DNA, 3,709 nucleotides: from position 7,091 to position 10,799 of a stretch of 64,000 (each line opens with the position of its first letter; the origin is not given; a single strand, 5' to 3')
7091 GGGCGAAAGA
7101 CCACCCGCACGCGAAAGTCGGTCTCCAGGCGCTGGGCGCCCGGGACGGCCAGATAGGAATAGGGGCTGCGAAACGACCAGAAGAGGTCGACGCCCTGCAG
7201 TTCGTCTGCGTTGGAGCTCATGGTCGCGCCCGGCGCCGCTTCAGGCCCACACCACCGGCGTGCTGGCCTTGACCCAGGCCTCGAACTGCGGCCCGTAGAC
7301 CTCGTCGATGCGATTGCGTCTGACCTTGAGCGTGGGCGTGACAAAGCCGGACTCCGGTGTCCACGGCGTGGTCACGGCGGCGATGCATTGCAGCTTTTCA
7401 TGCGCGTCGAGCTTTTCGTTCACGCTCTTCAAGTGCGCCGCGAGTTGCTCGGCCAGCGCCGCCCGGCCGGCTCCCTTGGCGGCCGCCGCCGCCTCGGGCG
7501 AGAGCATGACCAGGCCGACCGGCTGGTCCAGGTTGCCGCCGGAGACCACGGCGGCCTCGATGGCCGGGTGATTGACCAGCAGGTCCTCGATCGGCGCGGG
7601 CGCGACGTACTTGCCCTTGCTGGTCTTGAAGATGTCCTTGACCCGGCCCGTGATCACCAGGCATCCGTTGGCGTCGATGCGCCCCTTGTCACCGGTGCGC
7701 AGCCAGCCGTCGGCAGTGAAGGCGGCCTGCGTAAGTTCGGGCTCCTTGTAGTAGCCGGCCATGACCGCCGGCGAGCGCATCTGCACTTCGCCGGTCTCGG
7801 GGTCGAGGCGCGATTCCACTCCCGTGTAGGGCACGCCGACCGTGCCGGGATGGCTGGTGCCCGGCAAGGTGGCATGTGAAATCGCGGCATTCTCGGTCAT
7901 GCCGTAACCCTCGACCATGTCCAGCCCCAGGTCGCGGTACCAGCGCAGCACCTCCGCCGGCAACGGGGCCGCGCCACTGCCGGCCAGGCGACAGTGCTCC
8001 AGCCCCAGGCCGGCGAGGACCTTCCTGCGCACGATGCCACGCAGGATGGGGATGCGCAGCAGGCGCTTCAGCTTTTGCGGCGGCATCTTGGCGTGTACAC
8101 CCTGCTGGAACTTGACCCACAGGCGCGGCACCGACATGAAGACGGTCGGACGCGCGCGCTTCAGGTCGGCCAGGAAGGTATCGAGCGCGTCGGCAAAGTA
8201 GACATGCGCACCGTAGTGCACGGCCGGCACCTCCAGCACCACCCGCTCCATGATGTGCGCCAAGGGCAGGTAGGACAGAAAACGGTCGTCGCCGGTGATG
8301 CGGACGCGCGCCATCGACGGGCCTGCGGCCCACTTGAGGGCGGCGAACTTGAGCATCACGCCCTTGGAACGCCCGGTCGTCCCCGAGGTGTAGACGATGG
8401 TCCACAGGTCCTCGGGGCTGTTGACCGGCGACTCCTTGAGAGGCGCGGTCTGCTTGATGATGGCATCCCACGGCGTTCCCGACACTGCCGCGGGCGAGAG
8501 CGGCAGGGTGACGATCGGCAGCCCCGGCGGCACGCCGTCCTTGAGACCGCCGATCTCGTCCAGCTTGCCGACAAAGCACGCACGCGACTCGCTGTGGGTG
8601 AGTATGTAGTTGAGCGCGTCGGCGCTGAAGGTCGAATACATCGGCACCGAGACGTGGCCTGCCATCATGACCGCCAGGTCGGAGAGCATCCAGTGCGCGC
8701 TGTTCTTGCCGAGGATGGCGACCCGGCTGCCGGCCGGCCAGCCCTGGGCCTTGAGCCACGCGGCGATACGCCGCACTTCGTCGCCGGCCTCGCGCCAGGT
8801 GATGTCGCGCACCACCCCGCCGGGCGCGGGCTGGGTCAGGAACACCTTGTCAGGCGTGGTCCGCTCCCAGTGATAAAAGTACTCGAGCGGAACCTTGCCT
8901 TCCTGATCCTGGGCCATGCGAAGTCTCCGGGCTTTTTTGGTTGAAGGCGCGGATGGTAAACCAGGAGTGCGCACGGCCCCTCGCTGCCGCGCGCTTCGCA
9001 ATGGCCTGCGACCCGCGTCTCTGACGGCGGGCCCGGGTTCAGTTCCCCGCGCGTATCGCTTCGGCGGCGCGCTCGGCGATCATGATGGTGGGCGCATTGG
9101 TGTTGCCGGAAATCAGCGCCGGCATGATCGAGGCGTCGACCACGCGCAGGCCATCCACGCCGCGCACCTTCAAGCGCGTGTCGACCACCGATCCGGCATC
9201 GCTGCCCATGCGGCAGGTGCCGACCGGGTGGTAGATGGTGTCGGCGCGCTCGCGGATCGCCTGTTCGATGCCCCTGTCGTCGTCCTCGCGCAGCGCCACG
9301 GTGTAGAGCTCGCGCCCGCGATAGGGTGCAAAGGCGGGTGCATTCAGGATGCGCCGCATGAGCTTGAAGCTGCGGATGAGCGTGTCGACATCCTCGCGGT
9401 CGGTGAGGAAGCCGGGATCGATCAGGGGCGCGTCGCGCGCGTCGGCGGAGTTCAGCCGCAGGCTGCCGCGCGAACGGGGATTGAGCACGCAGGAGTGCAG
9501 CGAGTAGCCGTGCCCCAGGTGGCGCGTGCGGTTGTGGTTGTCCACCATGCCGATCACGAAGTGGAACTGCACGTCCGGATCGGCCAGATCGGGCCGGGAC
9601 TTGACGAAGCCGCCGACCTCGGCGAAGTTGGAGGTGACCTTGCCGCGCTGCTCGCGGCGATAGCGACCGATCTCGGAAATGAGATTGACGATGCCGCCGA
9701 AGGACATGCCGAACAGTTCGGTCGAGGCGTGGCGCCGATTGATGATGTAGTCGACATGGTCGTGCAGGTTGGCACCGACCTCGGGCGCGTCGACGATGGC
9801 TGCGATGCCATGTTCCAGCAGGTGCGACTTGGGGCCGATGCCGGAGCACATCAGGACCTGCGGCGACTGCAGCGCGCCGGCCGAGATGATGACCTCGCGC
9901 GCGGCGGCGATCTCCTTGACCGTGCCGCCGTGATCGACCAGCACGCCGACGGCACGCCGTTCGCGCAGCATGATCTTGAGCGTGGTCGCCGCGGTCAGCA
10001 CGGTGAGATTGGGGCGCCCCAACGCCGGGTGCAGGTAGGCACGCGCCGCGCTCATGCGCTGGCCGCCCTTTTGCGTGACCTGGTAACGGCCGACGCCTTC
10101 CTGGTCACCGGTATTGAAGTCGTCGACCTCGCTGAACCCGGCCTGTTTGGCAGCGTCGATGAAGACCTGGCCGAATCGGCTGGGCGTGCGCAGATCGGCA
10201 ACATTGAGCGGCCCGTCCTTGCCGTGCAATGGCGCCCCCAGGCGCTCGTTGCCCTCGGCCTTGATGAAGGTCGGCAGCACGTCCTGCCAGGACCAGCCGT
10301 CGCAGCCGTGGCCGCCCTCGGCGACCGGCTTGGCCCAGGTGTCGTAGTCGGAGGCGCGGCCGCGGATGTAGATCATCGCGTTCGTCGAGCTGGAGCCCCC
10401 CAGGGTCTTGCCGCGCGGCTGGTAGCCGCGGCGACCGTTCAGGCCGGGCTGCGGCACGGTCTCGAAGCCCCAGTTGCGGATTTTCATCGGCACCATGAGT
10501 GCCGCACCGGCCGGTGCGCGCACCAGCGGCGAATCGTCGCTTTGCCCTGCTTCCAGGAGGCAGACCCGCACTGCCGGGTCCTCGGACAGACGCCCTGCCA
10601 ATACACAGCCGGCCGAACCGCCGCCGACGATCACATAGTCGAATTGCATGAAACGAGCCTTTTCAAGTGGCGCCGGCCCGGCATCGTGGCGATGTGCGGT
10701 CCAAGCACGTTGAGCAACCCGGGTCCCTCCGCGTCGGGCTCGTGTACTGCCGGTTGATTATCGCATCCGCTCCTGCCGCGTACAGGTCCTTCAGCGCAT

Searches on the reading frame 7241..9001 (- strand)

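Call 26: search_protein_families(library=ncbifam, proteins=[window:7241-9001:-], max_evalue=1e-8)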
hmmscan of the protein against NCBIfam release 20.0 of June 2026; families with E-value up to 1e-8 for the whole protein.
window:7241-9001:- (586 aa): 86 families (the best 25 are shown)
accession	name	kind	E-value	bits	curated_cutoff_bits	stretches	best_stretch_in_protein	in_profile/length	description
NF004837.0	PRK06187.1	subfamily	4.6e-69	233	476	2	319-490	270-457/531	long-chain-fatty-acid--CoA ligase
NF038343.1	ligase_FadD11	exception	8.5e-68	229.2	950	2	324-575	316-579/585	fatty acid--CoA ligase FadD11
NF005801.1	PRK07656.1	equivalog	4.9e-57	193.7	657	2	334-488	278-436/500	FadD3 family acyl-CoA ligase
NF041592.1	carboxyl_red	equivalog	2.2e-55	187.9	1300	1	184-575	216-617/1160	carboxylic acid reductase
NF005702.0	PRK07514.1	subfamily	1.8e-53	181.7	558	2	334-492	269-438/506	malonyl-CoA synthase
NF006182.0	PRK08316.1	subfamily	1.9e-52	178.4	663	1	65-487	35-450/523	fatty acyl-CoA synthetase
NF006181.0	PRK08314.1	subfamily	3.3e-48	164.3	705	2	335-487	319-484/563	long-chain-fatty-acid--CoA ligase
NF004114.0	PRK05605.1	equivalog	1.1e-45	156.1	766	2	323-493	326-507/575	long-chain-fatty-acid--CoA ligase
TIGR01923.1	menE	equivalog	1e-44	153.1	330.15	1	68-490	1-383/442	o-succinylbenzoate--CoA ligase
NF006572.0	PRK09088.1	equivalog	2e-43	148.8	696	1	65-522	27-457/491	acyl-CoA synthetase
NF005858.0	PRK07787.1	subfamily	2.7e-43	148.1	575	1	91-493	46-411/471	acyl-CoA synthetase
NF002966.0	PRK03640.1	equivalog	2.7e-40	138.4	556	2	338-493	259-419/483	o-succinylbenzoate--CoA ligase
TIGR02262.1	benz_CoA_lig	subfamily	2.7e-39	135.3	375.25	2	336-526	279-475/508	benzoate-CoA ligase family protein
NF009232.0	PRK12582.1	subfamily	3.2e-39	134.7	777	2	362-531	380-559/624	acyl-CoA synthetase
NF004808.0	PRK06155.1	equivalog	1.7e-38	132.2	722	2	65-289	45-273/542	ATP-dependent acyl-CoA ligase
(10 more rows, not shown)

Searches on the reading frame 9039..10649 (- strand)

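Call 26: search_protein_families(library=ncbifam, proteins=[window:9039-10649:-], max_evalue=1e-8)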
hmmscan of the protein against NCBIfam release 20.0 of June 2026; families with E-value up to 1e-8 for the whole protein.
window:9039-10649:- (536 aa): 5 families
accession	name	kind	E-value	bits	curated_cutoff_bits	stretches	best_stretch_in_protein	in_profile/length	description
NF002550.0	PRK02106.1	subfamily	4.4e-170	566.9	605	1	1-534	4-535/563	choline dehydrogenase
TIGR01810.1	betA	equivalog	8.5e-143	476.8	732.1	1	4-534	1-528/532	choline dehydrogenase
TIGR03970.1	mycofact_MftG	equivalog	8.3e-96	321.8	387.45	2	4-308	2-301/487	mycofactocin dehydrogenase MftG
TIGR04542.1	GMC_mycofac_2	equivalog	5e-38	131.2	400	1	4-280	1-248/425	mycofactocin system GMC family oxidoreductase MftG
NF038210.1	GMC_mycofac_3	equivalog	3.2e-16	59.2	300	0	6-107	2-94/418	mycofactocin system GMC family oxidoreductase MftG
